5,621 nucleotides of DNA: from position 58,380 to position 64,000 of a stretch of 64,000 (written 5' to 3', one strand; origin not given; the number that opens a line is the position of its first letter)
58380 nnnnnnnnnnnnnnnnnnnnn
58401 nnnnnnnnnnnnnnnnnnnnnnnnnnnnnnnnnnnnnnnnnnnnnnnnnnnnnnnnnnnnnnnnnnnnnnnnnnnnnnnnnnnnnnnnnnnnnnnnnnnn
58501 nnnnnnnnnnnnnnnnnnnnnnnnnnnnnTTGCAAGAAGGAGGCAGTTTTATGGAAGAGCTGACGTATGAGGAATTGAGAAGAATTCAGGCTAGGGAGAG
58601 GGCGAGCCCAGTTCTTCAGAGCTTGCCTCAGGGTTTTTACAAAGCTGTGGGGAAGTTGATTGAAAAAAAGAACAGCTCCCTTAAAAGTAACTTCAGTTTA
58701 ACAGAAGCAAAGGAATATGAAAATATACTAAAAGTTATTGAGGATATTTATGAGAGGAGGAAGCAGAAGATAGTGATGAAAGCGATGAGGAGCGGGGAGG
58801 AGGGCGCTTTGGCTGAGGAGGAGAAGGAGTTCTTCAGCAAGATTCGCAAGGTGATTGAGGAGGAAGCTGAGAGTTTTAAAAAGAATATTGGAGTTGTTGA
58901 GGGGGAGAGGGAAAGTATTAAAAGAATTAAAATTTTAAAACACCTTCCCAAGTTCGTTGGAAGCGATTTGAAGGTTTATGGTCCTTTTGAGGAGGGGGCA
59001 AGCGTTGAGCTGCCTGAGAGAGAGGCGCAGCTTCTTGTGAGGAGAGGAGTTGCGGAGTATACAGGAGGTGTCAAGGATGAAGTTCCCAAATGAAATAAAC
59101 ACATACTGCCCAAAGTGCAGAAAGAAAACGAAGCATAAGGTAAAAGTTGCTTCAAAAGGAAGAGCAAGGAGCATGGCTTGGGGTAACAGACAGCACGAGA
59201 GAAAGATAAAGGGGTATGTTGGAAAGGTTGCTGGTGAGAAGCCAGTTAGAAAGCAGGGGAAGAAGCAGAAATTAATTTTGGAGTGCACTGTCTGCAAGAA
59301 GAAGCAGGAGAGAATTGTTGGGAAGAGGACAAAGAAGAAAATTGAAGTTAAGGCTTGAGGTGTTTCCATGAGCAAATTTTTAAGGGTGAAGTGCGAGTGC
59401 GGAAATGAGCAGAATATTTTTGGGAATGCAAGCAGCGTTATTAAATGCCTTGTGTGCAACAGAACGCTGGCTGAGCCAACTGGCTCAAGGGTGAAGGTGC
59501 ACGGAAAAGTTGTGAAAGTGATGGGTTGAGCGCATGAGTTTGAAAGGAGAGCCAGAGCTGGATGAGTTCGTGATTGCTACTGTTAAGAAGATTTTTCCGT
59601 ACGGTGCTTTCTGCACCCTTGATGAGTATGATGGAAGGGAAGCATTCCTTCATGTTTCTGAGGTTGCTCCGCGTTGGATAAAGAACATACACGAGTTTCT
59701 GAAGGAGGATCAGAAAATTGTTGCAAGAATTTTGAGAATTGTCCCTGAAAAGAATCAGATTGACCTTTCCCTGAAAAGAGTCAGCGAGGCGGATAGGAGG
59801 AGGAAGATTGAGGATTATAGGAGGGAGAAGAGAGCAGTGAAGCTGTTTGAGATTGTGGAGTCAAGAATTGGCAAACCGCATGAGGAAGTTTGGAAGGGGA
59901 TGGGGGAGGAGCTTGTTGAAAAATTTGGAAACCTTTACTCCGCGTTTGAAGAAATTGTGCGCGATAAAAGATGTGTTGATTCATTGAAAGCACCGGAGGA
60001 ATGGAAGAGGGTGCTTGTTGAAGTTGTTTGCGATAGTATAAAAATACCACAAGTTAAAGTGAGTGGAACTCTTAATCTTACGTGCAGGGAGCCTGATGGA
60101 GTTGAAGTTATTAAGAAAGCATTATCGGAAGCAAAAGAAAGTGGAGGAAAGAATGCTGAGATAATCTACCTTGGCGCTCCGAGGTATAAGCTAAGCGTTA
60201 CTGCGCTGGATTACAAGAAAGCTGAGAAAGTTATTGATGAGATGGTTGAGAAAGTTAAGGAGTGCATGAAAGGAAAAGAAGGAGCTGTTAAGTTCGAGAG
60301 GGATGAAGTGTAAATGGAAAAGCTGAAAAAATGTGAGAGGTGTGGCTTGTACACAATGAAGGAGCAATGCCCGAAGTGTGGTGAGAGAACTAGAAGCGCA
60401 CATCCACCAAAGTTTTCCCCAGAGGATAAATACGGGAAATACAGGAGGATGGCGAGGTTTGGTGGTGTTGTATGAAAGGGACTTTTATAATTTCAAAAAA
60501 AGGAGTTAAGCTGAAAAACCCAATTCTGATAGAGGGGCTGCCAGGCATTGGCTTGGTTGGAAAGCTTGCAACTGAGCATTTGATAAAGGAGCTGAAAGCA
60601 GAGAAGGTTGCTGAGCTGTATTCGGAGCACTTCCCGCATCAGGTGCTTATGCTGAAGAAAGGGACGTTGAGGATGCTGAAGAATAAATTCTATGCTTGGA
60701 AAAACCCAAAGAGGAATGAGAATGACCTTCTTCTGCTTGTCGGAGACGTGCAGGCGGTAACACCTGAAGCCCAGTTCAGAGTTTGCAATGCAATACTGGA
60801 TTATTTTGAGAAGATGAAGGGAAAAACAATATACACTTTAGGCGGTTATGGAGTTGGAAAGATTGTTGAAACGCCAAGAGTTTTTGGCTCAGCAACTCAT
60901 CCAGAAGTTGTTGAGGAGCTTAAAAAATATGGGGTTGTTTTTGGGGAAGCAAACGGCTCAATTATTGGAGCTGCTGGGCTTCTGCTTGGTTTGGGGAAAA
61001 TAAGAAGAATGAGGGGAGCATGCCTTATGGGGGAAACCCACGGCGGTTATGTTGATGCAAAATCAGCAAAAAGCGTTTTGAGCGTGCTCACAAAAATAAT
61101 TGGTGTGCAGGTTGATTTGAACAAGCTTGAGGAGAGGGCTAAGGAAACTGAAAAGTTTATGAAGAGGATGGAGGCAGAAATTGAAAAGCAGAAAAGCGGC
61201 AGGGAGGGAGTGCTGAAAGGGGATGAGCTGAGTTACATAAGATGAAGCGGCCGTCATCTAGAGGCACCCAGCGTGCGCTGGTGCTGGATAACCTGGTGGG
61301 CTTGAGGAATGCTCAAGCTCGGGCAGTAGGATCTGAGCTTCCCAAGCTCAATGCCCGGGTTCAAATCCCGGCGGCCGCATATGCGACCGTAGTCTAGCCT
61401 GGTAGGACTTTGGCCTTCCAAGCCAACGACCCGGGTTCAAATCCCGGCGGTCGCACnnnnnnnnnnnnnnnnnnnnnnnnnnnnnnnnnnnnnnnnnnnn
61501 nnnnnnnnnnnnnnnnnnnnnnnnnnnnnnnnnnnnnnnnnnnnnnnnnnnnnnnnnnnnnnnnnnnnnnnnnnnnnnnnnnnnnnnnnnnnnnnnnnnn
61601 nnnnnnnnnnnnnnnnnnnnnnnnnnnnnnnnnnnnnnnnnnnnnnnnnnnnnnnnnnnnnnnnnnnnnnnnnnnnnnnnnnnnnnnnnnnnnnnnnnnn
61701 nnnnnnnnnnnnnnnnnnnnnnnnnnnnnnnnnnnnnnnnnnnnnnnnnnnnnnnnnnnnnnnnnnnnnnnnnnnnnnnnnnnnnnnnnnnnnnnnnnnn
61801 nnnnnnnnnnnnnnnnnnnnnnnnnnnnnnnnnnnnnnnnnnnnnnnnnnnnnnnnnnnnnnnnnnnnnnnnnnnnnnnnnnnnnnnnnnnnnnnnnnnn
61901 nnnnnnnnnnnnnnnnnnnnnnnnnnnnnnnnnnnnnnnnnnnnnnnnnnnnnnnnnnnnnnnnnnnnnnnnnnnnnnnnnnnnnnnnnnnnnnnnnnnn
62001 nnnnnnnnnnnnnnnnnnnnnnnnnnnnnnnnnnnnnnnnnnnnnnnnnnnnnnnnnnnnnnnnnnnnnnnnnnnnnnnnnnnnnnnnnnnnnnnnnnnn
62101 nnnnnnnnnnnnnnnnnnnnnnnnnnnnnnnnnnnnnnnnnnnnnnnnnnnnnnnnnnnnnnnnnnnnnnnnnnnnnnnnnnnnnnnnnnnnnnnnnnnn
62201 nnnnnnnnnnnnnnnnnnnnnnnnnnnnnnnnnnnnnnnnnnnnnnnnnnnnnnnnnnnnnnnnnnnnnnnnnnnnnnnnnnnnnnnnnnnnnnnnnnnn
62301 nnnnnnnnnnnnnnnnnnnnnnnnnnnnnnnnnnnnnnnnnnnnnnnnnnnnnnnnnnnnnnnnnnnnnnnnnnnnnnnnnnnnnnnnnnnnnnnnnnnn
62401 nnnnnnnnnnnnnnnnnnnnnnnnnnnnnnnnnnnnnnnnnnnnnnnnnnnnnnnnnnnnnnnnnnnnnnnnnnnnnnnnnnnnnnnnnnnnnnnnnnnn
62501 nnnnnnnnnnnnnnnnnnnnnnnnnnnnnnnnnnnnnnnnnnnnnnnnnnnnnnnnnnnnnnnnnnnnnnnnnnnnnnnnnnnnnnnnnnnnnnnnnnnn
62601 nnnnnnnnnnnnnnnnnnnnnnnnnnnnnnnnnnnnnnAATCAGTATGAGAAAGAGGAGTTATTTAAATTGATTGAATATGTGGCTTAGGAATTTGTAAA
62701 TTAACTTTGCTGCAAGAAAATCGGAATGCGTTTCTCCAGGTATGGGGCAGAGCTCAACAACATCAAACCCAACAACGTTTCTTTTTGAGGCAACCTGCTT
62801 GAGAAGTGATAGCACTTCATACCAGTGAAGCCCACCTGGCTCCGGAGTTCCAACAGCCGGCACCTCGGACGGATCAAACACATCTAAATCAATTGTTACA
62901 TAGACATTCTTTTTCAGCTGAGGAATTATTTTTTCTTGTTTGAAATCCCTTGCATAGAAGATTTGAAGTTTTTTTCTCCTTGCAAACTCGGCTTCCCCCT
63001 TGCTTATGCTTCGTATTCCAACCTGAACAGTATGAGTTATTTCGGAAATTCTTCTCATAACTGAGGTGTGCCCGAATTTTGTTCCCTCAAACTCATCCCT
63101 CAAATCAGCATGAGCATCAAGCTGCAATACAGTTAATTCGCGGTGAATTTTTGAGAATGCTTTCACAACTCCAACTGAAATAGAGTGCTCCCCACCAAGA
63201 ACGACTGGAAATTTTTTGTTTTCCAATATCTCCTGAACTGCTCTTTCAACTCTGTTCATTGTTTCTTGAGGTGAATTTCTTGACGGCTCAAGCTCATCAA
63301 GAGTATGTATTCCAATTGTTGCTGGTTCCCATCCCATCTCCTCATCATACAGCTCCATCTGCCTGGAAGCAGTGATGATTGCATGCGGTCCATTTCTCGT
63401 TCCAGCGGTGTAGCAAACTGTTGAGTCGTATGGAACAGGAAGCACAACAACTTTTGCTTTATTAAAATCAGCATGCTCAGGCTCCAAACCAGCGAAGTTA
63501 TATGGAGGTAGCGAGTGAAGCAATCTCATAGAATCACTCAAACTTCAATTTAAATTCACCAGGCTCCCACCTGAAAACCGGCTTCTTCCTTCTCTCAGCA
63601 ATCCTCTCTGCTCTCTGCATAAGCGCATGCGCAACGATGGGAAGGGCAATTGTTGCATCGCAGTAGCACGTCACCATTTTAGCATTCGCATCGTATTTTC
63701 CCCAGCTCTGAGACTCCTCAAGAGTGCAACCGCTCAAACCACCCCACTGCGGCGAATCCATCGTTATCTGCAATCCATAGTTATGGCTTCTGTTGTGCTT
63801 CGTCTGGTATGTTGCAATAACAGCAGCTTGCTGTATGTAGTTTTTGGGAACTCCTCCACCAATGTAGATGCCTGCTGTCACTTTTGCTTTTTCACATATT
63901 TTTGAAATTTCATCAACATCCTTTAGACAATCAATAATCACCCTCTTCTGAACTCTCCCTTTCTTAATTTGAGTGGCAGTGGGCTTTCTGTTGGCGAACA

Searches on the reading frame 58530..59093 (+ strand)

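Call 51: search_protein_families(library=pfam, proteins=[window:58530-59093:+], max_evalue=0.001)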
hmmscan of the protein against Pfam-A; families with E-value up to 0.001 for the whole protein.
window:58530-59093:+ (187 aa): 2 families
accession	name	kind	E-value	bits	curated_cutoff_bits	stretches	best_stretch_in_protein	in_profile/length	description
PF22090.1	Gins51_C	-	2e-14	53.5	27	1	133-176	3-46/48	Gins51, C-terminal domain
PF05916.17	Sld5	-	4.6e-05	24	22.3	1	11-112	2-97/102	GINS complex protein helical bundle domain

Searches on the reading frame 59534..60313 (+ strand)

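Call 51: search_protein_families(library=pfam, proteins=[window:59534-60313:+], max_evalue=0.001)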
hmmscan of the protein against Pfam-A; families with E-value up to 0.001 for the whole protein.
window:59534-60313:+ (259 aa): 3 families
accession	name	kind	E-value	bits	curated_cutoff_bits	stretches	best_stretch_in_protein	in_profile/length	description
PF07541.17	EIF_2_alpha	-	9.2e-29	100.2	22.8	1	120-227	2-114/114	Eukaryotic translation initiation factor 2 alpha subunit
PF00575.29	S1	-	1.9e-07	31.8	22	1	6-81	1-74/74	S1 RNA binding domain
PF07700.20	HNOB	-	0.00082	19.8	25.5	0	97-175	42-120/163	Haem-NO-binding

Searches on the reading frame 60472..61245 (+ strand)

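Call 51: search_protein_families(library=pfam, proteins=[window:60472-61245:+], max_evalue=0.001)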
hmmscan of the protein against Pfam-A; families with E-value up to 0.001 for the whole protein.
window:60472-61245:+ (257 aa): 1 family
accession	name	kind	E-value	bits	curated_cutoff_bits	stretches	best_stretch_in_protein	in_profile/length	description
PF09754.15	PAC2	-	4.1e-53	180.8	25.8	1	19-233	1-214/215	PAC2 family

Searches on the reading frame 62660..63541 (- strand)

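Call 51: search_protein_families(library=pfam, proteins=[window:62660-63541:-], max_evalue=0.001)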
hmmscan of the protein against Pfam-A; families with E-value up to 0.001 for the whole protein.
window:62660-63541:- (293 aa): 1 family
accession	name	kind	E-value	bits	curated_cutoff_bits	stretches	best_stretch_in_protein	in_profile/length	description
PF00491.26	Arginase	-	1.4e-71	241.7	22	1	30-284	2-277/280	Arginase family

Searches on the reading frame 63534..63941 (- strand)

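Call 51: search_protein_families(library=pfam, proteins=[window:63534-63941:-], max_evalue=0.001)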
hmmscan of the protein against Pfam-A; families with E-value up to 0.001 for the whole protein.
window:63534-63941:- (135 aa): 1 family
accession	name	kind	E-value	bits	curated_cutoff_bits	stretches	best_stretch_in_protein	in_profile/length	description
PF01916.23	DS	-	3.2e-34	119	27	1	2-106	190-287/288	Deoxyhypusine synthase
